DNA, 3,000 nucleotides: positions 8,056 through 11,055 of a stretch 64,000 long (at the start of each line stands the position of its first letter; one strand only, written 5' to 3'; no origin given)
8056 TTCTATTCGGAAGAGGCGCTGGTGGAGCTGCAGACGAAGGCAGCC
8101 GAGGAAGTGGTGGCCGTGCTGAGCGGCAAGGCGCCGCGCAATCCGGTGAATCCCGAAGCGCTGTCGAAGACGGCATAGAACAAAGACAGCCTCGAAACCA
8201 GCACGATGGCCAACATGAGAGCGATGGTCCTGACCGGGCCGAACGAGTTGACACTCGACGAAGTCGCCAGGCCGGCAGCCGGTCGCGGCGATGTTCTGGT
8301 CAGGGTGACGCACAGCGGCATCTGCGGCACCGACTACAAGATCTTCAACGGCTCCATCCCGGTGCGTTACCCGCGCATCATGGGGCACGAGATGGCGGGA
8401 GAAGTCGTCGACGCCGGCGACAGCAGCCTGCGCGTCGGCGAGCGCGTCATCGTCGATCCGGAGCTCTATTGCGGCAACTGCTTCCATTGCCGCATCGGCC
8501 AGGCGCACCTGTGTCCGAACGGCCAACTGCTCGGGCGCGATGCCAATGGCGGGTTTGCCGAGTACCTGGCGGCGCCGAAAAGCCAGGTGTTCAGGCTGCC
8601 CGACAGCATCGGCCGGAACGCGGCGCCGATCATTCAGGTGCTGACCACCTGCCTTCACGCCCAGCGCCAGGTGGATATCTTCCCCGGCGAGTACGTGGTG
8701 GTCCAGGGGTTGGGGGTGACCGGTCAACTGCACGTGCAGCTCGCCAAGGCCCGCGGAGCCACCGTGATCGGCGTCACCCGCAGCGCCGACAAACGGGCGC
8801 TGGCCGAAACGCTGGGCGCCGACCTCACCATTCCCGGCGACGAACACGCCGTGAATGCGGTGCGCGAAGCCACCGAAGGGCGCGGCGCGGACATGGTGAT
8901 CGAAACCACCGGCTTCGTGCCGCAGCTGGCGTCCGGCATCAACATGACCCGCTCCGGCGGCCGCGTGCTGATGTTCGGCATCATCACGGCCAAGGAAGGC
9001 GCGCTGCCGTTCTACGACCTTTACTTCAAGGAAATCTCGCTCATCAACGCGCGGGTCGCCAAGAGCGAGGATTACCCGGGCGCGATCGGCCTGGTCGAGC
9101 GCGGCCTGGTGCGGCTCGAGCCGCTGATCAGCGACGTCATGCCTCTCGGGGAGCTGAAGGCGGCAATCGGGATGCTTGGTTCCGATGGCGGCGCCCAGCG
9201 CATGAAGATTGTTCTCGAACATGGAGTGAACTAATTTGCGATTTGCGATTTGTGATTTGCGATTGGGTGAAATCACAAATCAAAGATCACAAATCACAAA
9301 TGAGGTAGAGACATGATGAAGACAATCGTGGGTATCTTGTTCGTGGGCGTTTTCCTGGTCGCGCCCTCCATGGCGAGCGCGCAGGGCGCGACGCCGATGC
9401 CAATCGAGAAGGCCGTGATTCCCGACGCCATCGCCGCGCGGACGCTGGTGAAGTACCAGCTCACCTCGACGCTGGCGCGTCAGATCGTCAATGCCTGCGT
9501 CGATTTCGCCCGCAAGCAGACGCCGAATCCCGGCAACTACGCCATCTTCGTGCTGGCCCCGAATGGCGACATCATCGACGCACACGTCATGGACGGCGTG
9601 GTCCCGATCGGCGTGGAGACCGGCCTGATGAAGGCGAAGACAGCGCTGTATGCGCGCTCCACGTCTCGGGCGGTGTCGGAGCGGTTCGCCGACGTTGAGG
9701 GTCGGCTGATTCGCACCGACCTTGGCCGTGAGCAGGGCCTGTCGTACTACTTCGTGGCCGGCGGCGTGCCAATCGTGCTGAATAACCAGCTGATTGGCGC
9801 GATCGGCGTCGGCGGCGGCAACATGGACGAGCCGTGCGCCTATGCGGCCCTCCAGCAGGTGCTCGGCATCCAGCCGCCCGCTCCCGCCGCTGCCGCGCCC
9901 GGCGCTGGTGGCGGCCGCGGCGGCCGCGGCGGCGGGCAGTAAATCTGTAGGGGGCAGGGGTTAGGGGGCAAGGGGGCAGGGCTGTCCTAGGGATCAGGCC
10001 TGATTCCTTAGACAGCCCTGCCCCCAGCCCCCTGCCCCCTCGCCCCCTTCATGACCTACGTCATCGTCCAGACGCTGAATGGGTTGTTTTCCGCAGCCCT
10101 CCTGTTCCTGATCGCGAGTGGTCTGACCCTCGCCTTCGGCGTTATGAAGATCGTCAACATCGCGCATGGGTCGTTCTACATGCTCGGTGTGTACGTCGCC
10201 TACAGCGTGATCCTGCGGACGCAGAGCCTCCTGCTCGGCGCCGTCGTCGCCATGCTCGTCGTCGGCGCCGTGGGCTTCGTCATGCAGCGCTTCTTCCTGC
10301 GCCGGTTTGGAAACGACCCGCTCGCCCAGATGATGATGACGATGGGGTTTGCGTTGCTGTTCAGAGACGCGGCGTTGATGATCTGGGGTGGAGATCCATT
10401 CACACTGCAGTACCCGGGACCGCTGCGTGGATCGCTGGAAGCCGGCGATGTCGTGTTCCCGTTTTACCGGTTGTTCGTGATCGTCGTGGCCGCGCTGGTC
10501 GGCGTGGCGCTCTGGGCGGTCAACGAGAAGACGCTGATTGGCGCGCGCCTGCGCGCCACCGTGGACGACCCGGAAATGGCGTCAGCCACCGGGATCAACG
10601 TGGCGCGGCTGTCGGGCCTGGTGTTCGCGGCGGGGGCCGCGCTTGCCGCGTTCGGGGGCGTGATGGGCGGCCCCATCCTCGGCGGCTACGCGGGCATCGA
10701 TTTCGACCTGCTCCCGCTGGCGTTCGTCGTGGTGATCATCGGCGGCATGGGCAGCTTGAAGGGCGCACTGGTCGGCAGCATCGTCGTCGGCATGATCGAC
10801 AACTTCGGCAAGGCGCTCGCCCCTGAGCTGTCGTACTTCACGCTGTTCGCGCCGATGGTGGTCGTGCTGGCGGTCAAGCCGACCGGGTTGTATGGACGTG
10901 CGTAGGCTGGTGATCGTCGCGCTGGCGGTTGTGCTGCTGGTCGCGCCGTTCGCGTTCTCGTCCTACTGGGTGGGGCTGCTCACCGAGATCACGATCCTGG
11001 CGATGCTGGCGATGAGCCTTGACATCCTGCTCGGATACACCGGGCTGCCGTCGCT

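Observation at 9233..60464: Family of gene-boundary hairpins built from inverted arrays of short tandem repeats, every copy with a different repeat unit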

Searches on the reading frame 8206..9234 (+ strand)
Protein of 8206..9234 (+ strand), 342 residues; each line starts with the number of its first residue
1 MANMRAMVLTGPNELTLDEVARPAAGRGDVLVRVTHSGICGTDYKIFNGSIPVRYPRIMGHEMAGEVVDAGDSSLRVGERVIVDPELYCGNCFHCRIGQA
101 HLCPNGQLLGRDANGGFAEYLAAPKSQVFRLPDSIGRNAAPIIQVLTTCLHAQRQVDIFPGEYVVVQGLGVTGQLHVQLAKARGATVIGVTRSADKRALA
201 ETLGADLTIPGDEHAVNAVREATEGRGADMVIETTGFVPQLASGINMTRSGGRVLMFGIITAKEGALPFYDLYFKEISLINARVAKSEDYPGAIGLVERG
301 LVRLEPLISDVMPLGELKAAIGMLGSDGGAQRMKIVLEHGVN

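Call 13: search_protein_families(library=pfam, proteins=[window:8206-9234:+])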
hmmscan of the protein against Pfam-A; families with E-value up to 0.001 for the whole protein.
window:8206-9234:+ (342 aa): 4 families
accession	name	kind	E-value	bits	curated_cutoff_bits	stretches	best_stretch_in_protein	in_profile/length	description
PF08240.17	ADH_N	-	1e-29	103.3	23.5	1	26-133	1-104/104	Alcohol dehydrogenase GroES-like domain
PF00107.32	ADH_zinc_N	-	6.8e-28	97.6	31.8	1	173-298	3-128/129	Zinc-binding dehydrogenase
PF16912.11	Glu_dehyd_C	-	2.7e-05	24.2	34.9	1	159-269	29-141/211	Glucose dehydrogenase C-terminus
PF13602.12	ADH_zinc_N_2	-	0.00032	22.1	27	1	203-326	1-125/134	Zinc-binding dehydrogenase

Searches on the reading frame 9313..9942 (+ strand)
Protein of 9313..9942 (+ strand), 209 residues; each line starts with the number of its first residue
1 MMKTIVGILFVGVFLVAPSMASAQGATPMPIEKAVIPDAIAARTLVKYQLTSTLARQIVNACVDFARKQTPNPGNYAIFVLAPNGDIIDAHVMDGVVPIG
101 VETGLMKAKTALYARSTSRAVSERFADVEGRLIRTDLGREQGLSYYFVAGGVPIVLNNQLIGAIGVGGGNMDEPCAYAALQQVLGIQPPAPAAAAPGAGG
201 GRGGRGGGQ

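Call 13: search_protein_families(library=pfam, proteins=[window:9313-9942:+])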
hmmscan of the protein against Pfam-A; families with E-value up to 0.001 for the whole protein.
window:9313-9942:+ (209 aa): 1 family
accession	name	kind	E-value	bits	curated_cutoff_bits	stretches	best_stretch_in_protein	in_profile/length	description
PF03928.20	HbpS-like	-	5.4e-17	62.5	25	1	50-180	1-127/128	Haem degrading protein HbpS-like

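Call 42: find_related_loci(query=window:9313-9942:+, collection=metagenome_contigs, flank=6000)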
Query window:9313-9942:+ (209 aa) in metagenome_contigs; peptide patterns used: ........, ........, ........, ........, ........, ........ (x = any residue, [..] = any of these).
365 stretches matched a pattern; 261 encode a relative of the query (tblastn E <= 1e-3); the best 80 are kept; 80 distinct loci.
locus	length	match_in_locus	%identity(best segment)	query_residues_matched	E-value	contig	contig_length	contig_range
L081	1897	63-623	94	1-187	7e-123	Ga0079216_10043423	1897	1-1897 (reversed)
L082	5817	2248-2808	94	1-187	2e-115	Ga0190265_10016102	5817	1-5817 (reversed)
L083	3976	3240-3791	95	1-184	7e-116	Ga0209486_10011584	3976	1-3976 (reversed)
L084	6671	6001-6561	89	1-187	4e-110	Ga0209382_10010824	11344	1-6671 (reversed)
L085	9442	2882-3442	89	1-187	4e-110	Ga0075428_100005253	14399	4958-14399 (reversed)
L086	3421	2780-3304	94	13-187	3e-111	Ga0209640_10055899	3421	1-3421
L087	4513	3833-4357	93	9-184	3e-106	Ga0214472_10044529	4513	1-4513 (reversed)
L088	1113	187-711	92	13-187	4e-115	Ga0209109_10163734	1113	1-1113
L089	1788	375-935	83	1-187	8e-110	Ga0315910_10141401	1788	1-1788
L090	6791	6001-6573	74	2-191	2e-91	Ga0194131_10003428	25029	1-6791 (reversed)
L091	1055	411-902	79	24-187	1e-95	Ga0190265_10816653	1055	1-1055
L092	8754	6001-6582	74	1-192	2e-87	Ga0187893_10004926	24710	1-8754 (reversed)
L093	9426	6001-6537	76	9-187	9e-87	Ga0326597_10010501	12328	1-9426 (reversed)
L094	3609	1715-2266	76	2-187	4e-85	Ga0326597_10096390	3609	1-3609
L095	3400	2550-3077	78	16-191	4e-85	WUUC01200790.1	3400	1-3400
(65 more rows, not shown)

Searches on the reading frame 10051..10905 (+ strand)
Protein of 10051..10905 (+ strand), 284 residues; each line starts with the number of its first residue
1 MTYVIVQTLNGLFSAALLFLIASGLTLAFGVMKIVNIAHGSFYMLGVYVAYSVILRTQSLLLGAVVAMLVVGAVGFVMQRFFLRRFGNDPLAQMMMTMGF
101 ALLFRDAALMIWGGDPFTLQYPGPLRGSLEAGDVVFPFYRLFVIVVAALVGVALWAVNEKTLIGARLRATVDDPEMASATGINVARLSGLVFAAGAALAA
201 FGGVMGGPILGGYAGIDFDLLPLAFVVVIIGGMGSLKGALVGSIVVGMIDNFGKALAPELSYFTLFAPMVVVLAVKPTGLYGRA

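Call 13: search_protein_families(library=pfam, proteins=[window:10051-10905:+])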
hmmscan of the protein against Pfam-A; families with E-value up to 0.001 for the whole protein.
window:10051-10905:+ (284 aa): 1 family
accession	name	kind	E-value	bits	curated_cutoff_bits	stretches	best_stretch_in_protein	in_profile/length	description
PF02653.21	BPD_transp_2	-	5.4e-39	134.4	26.8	1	8-273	2-269/269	Branched-chain amino acid transport system / permease component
